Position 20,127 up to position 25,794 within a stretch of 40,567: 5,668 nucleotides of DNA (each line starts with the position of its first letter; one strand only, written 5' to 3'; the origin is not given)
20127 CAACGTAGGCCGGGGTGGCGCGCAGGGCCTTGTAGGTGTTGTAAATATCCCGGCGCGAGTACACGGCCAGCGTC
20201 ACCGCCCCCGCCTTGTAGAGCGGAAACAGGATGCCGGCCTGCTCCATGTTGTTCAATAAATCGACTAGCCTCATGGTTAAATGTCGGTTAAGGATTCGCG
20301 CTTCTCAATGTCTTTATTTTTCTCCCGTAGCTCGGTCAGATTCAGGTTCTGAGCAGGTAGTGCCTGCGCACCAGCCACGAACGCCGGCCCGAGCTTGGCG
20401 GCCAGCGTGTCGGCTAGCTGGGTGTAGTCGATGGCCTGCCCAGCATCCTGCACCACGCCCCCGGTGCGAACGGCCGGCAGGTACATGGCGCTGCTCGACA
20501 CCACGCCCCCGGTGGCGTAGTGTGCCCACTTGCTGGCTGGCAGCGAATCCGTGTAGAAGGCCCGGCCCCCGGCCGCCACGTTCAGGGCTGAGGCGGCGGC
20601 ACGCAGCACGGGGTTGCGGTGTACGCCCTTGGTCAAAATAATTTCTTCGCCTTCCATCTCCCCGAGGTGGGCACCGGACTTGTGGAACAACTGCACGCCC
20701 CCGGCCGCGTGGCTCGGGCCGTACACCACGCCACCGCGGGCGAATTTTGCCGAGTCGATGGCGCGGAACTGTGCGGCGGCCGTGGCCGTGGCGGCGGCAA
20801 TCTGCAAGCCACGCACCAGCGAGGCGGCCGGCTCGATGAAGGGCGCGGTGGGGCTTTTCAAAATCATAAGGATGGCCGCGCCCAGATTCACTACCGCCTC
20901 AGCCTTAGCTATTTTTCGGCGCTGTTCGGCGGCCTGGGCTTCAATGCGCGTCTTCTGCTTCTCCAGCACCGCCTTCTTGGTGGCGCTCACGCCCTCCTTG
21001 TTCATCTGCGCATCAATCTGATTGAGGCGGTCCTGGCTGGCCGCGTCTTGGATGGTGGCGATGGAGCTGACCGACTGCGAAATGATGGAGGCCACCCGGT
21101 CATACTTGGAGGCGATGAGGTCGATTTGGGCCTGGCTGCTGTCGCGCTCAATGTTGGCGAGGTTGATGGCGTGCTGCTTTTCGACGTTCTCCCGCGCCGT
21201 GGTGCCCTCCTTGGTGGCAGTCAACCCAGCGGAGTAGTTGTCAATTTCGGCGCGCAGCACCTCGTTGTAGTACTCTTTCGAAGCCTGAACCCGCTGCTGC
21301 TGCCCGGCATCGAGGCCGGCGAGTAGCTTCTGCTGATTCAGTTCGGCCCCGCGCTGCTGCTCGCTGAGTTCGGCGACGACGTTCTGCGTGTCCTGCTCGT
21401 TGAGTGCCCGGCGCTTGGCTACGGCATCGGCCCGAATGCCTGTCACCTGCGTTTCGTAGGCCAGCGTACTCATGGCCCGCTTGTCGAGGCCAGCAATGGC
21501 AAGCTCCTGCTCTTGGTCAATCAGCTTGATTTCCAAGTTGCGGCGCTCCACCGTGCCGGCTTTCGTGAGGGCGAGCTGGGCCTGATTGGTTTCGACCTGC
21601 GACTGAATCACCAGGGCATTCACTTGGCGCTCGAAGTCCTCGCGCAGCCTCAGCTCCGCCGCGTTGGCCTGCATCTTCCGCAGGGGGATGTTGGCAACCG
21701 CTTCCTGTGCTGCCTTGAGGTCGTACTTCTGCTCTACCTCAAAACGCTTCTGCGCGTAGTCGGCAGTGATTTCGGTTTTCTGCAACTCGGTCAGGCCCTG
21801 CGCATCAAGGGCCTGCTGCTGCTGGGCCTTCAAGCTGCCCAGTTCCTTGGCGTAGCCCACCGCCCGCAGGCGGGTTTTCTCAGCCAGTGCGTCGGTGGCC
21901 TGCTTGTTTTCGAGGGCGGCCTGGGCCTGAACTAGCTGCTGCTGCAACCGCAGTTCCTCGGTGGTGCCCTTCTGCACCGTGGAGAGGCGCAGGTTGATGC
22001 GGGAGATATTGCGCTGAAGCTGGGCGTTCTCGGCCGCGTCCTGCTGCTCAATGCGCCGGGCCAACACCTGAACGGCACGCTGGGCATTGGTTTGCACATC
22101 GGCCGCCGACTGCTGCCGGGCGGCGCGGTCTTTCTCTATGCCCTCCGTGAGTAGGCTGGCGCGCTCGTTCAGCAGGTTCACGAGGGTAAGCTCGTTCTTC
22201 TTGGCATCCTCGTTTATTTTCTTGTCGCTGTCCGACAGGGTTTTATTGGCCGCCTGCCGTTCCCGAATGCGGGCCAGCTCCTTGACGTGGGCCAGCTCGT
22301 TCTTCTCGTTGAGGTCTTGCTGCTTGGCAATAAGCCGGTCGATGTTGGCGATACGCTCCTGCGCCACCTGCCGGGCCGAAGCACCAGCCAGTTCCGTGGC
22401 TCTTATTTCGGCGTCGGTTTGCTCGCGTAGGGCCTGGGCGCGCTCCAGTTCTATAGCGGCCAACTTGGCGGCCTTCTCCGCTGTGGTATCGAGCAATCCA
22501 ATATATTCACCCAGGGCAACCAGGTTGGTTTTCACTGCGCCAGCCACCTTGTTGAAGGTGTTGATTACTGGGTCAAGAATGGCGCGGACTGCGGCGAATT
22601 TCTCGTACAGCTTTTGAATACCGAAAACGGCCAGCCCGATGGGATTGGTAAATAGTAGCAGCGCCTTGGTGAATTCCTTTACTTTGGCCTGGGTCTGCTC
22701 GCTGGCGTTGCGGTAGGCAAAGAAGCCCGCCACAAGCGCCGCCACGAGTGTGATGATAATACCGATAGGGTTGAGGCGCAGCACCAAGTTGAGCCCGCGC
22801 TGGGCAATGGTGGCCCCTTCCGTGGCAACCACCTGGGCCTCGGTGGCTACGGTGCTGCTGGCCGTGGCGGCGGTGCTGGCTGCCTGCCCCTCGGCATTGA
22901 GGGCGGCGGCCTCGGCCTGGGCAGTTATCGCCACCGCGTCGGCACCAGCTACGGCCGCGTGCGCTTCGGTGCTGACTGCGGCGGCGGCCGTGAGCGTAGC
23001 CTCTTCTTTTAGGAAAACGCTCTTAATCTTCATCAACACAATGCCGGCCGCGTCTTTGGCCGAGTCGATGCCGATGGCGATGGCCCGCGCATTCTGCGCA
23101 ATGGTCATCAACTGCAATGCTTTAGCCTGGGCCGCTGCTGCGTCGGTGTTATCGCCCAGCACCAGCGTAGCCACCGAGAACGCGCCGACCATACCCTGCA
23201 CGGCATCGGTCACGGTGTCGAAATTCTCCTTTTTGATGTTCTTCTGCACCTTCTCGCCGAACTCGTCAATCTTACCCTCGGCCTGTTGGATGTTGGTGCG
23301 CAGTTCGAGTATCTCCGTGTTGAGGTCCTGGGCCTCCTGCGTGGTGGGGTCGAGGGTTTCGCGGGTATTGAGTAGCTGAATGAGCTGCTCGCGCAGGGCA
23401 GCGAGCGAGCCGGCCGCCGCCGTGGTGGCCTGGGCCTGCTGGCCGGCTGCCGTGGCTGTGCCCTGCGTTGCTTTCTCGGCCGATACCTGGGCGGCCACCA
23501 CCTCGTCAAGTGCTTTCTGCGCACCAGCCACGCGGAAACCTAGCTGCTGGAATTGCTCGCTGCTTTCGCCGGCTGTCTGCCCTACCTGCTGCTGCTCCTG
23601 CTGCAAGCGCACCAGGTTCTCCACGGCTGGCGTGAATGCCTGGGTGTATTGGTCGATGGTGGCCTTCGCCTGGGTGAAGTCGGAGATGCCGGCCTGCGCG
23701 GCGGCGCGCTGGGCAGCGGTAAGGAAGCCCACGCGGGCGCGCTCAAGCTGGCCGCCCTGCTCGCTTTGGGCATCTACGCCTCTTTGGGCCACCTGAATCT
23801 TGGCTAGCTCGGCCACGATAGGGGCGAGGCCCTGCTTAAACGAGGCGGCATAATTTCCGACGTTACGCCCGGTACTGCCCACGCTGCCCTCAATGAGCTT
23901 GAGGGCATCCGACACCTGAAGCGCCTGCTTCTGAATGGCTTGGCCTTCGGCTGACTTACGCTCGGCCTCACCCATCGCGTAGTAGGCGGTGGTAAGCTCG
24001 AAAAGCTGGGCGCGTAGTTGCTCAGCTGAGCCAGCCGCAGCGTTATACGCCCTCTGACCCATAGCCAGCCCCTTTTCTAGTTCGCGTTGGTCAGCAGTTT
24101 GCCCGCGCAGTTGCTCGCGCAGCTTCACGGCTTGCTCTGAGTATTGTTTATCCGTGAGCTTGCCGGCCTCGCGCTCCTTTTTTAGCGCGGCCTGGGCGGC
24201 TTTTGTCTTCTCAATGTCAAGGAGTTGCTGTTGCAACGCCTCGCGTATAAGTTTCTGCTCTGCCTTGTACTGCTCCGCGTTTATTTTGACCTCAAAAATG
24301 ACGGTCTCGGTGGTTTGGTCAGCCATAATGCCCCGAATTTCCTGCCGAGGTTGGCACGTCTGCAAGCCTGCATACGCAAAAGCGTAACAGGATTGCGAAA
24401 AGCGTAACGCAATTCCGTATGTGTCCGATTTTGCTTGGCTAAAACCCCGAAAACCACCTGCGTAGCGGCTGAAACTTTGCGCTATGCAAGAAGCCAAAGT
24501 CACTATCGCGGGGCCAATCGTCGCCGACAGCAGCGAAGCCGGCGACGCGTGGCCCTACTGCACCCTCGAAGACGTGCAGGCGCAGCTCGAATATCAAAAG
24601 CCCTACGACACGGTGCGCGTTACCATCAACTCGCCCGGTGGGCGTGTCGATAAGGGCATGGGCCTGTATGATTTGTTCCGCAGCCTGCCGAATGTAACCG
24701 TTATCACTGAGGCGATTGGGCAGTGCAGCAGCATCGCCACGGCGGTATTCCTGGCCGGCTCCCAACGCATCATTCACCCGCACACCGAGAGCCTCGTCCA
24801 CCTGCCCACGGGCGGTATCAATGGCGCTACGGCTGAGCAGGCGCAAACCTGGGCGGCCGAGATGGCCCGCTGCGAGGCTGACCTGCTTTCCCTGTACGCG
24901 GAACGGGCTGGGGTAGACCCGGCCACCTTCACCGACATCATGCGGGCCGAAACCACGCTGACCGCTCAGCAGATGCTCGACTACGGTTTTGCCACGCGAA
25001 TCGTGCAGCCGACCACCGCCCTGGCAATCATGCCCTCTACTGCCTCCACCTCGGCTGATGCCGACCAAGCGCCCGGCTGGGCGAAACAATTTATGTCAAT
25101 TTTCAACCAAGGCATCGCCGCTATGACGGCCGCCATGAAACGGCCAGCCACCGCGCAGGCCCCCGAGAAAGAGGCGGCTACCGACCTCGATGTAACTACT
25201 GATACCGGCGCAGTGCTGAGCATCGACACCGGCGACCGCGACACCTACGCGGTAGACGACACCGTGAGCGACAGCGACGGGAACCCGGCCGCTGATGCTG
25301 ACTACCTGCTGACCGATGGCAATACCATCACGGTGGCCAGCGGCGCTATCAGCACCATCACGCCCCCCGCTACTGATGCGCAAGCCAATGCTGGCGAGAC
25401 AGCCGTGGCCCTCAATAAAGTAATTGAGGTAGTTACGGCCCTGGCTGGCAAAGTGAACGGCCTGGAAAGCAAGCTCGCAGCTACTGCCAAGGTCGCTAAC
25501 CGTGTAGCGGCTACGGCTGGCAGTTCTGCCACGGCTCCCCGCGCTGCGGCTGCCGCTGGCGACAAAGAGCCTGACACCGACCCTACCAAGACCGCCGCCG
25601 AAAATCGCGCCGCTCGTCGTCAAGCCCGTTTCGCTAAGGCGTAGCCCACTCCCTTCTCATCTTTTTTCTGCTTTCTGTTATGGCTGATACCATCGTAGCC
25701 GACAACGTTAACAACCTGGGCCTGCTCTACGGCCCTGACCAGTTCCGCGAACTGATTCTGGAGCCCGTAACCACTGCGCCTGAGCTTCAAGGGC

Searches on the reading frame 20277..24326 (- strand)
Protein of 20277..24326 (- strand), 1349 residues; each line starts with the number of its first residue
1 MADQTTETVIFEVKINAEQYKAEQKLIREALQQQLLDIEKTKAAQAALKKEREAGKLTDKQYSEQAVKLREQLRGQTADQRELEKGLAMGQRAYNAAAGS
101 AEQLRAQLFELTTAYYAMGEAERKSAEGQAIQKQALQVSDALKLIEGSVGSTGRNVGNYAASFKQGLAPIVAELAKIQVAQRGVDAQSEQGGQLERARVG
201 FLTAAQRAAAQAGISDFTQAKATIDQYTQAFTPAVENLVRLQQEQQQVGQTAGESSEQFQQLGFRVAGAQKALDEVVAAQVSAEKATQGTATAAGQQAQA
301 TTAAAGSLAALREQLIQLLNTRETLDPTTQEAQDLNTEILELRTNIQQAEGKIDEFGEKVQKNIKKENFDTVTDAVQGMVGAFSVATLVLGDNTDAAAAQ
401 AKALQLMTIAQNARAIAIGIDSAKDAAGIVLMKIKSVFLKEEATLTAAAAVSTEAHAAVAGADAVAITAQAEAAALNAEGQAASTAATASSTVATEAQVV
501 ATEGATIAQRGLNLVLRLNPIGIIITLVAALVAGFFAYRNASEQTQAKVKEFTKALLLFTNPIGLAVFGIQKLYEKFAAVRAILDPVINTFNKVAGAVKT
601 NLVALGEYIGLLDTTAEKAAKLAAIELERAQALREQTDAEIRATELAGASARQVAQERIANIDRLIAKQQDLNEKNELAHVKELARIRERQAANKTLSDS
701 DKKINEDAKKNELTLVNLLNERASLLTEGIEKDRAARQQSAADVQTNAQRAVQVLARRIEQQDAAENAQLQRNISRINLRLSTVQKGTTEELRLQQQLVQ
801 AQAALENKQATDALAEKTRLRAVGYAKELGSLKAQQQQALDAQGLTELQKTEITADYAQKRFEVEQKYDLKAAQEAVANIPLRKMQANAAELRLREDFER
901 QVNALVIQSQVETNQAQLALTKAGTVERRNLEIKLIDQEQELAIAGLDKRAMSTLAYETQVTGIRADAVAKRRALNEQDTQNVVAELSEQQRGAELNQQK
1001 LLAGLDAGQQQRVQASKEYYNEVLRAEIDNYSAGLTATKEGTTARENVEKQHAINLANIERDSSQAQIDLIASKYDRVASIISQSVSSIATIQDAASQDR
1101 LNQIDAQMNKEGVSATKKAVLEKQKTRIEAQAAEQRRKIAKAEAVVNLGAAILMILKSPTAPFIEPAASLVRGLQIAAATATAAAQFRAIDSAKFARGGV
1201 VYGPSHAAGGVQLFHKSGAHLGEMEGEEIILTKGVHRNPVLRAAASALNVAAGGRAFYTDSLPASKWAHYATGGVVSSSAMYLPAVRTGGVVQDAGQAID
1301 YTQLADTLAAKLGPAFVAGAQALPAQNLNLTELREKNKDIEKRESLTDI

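Call 9: search_protein_families(library=phrogs, proteins=[window:20277-24326:-], max_evalue=0.001)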
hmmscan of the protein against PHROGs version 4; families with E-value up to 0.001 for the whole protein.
window:20277-24326:- (1349 aa): 0 families

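Call 95: search_protein_families(library=pfam, proteins=[window:20277-24326:-], max_evalue=0.01)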
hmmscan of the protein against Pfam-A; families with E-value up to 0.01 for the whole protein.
window:20277-24326:- (1349 aa): 0 families

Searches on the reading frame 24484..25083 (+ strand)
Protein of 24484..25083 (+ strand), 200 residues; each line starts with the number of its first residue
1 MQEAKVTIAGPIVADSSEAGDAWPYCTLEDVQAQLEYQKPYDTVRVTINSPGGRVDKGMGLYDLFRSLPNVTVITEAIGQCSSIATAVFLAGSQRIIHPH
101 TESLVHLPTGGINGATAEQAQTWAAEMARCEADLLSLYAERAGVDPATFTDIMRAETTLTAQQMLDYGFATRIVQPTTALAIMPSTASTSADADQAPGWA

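Call 24: find_related_loci(query=A2, collection=viral_contigs, flank=2500)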
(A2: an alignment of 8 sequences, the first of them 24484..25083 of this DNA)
Query A2 (200 aa) in viral_contigs; peptide patterns used: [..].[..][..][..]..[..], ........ (x = any residue, [..] = any of these).
74 stretches matched a pattern; 33 encode a relative of the query (tblastn E <= 1e-3); 33 distinct loci.
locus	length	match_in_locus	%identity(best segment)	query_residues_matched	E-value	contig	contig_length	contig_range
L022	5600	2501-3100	94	1-200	2e-129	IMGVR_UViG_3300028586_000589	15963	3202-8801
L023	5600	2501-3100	85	1-200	2e-108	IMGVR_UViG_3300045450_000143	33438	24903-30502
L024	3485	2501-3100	78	1-200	3e-107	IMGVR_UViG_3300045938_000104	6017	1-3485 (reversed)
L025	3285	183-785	77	1-200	4e-105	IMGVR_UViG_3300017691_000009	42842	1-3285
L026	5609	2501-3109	66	1-200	2e-86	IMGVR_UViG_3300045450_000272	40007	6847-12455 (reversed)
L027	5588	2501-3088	65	1-197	8e-83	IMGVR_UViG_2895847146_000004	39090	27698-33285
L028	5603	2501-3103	62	1-200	5e-82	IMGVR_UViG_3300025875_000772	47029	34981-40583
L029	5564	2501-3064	69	1-188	2e-81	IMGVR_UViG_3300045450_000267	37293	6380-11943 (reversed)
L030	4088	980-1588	67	1-200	4e-80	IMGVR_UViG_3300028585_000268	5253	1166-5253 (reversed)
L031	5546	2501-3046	70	1-182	5e-78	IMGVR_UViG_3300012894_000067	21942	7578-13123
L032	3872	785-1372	66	1-200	1e-76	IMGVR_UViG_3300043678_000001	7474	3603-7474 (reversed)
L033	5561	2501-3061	62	1-184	3e-75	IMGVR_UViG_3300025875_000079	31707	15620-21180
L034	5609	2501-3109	57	1-200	1e-70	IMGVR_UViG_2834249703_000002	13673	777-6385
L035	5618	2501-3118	55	1-200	2e-69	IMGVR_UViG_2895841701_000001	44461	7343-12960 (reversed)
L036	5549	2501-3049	57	1-183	3e-67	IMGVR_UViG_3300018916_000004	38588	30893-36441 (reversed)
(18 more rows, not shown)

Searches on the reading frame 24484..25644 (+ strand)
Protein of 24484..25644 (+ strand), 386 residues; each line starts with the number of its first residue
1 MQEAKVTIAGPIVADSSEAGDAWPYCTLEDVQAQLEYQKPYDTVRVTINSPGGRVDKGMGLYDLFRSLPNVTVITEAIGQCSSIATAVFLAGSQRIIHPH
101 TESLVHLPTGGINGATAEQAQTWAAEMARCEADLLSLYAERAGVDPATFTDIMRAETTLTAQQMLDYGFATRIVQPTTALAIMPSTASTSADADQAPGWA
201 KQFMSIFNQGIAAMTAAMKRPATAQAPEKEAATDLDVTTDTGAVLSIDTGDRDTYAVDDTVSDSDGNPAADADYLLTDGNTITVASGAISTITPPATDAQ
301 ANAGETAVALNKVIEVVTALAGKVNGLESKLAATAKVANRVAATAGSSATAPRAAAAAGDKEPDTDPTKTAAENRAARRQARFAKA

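Call 95: search_protein_families(library=pfam, proteins=[window:24484-25644:+], max_evalue=0.01)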
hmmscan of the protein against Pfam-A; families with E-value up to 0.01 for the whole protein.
window:24484-25644:+ (386 aa): 1 family
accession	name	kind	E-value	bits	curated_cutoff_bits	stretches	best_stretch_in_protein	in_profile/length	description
PF00574.28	CLP_protease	-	2.1e-23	83.5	20.2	1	35-175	40-180/182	Clp protease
